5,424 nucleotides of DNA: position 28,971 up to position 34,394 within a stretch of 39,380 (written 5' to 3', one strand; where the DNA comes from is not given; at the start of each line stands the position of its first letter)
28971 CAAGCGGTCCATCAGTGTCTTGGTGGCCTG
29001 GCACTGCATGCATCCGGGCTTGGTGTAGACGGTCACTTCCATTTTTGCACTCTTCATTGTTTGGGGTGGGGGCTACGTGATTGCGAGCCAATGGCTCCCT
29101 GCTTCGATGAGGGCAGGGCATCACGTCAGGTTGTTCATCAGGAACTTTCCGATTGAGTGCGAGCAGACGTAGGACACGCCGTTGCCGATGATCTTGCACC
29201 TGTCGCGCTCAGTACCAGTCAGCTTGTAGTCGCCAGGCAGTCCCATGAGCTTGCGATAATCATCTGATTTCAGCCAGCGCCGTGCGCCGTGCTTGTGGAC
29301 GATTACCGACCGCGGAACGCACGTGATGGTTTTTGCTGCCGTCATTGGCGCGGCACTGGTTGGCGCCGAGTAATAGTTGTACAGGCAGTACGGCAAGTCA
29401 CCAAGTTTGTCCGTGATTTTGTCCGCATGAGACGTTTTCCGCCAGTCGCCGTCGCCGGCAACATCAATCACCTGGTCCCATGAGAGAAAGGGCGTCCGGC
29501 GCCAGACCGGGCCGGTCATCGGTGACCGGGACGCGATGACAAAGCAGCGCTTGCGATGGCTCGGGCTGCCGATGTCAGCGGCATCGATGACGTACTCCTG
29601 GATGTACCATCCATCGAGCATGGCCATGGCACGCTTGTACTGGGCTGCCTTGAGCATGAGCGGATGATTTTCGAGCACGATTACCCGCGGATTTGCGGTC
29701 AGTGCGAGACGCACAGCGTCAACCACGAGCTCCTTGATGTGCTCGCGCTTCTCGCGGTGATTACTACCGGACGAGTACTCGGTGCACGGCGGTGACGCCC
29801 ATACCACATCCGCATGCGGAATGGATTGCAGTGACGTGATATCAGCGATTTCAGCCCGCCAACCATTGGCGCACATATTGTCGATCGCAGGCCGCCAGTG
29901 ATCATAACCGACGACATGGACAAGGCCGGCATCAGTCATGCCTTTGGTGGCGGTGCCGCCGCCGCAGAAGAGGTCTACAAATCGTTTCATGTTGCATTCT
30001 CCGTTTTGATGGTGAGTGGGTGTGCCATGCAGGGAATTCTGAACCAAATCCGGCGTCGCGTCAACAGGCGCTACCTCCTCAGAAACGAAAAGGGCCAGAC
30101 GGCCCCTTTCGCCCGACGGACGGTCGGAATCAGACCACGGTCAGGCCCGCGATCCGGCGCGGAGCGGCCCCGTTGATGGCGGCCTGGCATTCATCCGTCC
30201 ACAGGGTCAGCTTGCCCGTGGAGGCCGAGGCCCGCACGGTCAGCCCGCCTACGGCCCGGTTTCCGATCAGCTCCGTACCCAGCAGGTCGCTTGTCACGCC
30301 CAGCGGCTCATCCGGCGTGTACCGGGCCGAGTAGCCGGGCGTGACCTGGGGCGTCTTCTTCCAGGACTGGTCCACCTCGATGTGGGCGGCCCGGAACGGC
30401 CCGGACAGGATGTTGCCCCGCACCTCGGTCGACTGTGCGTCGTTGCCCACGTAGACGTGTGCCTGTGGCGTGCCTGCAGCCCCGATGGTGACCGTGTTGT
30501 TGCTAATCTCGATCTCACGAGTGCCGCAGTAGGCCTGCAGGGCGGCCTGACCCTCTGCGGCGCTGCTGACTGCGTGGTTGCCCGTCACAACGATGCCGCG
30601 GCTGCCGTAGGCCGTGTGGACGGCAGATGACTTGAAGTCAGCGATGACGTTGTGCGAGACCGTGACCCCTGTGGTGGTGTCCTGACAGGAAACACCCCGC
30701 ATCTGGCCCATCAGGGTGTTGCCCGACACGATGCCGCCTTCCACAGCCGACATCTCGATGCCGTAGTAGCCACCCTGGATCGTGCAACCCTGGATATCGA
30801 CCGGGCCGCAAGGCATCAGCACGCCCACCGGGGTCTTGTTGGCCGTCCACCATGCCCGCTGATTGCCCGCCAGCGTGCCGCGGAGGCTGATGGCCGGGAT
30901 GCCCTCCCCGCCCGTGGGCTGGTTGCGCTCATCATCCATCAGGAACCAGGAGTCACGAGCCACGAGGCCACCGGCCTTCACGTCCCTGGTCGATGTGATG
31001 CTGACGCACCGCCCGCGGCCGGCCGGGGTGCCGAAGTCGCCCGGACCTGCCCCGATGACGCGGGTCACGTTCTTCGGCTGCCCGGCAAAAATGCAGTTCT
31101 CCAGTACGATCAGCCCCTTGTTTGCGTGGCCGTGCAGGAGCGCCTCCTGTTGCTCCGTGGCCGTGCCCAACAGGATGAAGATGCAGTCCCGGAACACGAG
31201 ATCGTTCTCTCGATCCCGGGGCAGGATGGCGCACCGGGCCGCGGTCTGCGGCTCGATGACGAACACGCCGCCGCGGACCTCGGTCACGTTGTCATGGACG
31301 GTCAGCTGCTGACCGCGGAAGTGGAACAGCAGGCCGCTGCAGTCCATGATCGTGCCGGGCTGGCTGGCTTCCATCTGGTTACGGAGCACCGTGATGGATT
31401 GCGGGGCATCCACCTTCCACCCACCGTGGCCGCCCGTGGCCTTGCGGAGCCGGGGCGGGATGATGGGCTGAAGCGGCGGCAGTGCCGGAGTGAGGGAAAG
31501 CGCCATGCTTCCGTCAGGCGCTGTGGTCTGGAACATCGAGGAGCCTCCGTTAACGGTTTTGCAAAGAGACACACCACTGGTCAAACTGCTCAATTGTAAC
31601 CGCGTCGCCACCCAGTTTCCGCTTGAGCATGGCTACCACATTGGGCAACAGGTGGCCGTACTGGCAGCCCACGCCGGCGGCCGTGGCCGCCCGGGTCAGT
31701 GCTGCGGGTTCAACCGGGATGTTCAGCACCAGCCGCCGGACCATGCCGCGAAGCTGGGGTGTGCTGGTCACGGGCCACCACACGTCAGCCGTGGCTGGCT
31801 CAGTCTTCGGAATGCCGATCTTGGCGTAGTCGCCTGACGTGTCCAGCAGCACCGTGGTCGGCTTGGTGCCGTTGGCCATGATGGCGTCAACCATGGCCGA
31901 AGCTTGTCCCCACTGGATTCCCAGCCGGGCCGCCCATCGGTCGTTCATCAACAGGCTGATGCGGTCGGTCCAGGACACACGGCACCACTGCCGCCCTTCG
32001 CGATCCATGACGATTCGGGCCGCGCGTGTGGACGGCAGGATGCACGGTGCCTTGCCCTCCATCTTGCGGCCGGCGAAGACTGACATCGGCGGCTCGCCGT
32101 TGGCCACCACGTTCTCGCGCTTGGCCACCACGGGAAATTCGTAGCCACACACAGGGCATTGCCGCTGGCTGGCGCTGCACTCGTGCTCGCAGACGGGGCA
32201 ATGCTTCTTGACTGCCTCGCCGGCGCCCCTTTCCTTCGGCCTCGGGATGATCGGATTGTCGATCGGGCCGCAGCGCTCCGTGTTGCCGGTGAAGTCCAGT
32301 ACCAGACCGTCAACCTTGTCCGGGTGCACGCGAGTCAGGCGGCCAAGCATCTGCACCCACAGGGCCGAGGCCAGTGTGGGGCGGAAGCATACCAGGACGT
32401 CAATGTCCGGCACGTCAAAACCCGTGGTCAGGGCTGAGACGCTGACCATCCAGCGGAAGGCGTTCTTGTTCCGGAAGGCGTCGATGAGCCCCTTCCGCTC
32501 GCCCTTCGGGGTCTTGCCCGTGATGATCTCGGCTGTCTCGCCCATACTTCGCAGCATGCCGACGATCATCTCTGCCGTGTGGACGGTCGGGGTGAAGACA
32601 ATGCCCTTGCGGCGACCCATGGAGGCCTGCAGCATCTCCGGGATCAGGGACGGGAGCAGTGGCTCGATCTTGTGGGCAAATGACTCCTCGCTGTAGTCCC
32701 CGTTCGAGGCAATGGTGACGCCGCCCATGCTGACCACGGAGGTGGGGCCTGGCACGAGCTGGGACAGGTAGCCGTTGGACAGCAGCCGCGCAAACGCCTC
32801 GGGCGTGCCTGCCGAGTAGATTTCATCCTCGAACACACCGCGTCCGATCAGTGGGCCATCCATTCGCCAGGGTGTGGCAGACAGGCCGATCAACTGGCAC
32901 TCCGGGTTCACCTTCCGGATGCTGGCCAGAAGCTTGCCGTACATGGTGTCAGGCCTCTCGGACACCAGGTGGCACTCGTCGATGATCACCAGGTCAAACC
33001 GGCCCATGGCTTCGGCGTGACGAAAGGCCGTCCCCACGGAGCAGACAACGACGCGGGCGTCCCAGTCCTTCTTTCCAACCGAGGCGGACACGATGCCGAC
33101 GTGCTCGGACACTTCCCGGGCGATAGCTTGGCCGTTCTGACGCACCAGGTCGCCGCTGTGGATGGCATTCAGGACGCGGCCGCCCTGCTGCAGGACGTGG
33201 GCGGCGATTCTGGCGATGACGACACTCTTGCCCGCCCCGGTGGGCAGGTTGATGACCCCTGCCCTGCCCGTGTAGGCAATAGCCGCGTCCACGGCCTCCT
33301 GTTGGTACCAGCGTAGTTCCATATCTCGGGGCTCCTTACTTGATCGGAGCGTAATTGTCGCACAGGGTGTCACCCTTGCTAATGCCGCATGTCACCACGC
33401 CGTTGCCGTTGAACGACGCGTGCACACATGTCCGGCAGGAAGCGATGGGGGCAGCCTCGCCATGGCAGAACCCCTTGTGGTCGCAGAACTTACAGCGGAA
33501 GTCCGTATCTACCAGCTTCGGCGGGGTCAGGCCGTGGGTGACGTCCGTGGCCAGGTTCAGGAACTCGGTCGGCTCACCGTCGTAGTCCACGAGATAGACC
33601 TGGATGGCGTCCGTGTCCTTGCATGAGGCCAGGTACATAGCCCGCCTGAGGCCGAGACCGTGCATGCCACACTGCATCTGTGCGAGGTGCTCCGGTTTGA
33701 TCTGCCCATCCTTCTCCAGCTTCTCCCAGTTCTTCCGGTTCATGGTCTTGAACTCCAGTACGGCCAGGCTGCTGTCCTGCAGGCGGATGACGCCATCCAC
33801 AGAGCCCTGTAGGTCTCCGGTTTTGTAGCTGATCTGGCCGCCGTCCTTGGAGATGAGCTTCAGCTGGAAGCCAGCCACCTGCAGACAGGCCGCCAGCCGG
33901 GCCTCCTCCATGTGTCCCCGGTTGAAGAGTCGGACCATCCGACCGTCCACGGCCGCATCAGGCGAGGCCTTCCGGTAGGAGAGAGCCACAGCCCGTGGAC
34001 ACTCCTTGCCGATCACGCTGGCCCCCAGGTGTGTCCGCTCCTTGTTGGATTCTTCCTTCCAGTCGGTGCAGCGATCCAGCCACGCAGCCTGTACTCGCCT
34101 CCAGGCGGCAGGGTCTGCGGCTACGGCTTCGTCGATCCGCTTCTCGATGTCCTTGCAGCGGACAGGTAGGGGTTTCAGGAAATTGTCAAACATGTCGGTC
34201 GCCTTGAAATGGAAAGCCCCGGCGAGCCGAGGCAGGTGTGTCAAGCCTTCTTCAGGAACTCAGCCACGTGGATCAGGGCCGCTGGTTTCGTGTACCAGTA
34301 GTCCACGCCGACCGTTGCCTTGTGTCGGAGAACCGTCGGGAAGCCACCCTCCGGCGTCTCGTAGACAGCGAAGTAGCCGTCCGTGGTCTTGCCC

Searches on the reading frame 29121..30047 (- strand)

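Call 52: search_protein_families(library=phrogs, proteins=[window:29121-30047:-], max_evalue=0.00001)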
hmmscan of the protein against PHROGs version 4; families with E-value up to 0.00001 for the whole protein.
window:29121-30047:- (308 aa): 3 families
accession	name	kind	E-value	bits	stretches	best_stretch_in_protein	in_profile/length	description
phrog_116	-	other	2.7e-40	139.4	1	13-305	200-491/779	DNA methyltransferase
phrog_363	-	other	8.5e-22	78.7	1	15-303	48-312/327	DNA methyltransferase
phrog_5999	-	other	7.2e-10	39.9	1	20-106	2-96/109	DNA methyltransferase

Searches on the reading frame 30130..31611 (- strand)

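Call 52: search_protein_families(library=phrogs, proteins=[window:30130-31611:-], max_evalue=0.00001)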
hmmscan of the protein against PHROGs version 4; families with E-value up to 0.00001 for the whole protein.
window:30130-31611:- (493 aa): 1 family
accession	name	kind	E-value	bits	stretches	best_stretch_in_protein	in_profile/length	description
phrog_24578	-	unknown function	9.6e-08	31.3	1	272-423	665-816/1019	-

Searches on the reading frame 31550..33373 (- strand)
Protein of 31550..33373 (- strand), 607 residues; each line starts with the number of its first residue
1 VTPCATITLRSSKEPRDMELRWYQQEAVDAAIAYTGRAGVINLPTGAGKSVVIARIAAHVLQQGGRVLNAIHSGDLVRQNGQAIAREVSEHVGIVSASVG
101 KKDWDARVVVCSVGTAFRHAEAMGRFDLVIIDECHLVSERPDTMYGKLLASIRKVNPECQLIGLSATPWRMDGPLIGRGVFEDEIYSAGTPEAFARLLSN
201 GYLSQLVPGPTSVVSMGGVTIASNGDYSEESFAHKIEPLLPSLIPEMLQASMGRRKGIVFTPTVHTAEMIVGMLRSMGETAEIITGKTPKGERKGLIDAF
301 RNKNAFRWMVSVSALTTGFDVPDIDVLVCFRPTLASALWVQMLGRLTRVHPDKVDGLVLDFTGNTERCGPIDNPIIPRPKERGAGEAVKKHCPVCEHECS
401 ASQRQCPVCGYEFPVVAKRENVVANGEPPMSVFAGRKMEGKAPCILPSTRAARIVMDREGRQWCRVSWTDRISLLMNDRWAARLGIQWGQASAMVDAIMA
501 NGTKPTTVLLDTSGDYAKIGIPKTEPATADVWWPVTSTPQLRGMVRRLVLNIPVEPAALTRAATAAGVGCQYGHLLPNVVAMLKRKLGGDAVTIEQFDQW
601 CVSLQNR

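Call 52: search_protein_families(library=phrogs, proteins=[window:31550-33373:-], max_evalue=0.00001)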
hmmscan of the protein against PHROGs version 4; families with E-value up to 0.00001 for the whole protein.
window:31550-33373:- (607 aa): 7 families
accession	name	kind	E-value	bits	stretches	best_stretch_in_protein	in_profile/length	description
phrog_16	-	DNA, RNA and nucleotide metabolism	6.5e-85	287.1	1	11-419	264-655/986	DNA helicase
phrog_16259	-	DNA, RNA and nucleotide metabolism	3e-14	54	1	18-148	116-248/330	DNA helicase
phrog_62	-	DNA, RNA and nucleotide metabolism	1.7e-12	46.7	1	14-168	691-849/1881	DNA helicase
phrog_16694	-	unknown function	2e-12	46.9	1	246-352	551-663/1010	-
phrog_6819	-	DNA, RNA and nucleotide metabolism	5.8e-10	39.2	1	14-167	15-177/645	Holliday junction branch migration helicase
phrog_2488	-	DNA, RNA and nucleotide metabolism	2.7e-07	30.7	0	23-58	22-60/579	DNA helicase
phrog_9690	-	DNA, RNA and nucleotide metabolism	2.1e-06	28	0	262-363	167-270/306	DNA helicase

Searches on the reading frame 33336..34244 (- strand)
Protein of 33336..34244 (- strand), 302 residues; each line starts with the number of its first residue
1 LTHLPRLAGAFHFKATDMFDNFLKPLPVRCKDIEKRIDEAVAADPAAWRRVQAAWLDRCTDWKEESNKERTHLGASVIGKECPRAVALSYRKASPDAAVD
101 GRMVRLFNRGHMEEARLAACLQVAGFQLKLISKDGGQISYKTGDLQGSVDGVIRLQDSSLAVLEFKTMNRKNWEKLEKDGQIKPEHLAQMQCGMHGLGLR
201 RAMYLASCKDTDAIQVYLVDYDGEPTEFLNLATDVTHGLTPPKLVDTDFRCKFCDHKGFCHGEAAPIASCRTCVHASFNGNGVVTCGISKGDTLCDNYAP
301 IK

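Call 52: search_protein_families(library=phrogs, proteins=[window:33336-34244:-], max_evalue=0.00001)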
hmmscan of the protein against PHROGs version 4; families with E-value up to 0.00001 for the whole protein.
window:33336-34244:- (302 aa): 3 families
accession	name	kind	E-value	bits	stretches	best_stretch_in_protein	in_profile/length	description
phrog_1990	-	DNA, RNA and nucleotide metabolism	3.6e-59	201.5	1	49-288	15-263/290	Cas4-domain exonuclease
phrog_1706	-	DNA, RNA and nucleotide metabolism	3.4e-11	44.2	1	65-262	42-244/293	CRISPR/Cas system associated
phrog_434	-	DNA, RNA and nucleotide metabolism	1.1e-08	35.7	1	145-224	143-220/372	RecE-like recombination exonuclease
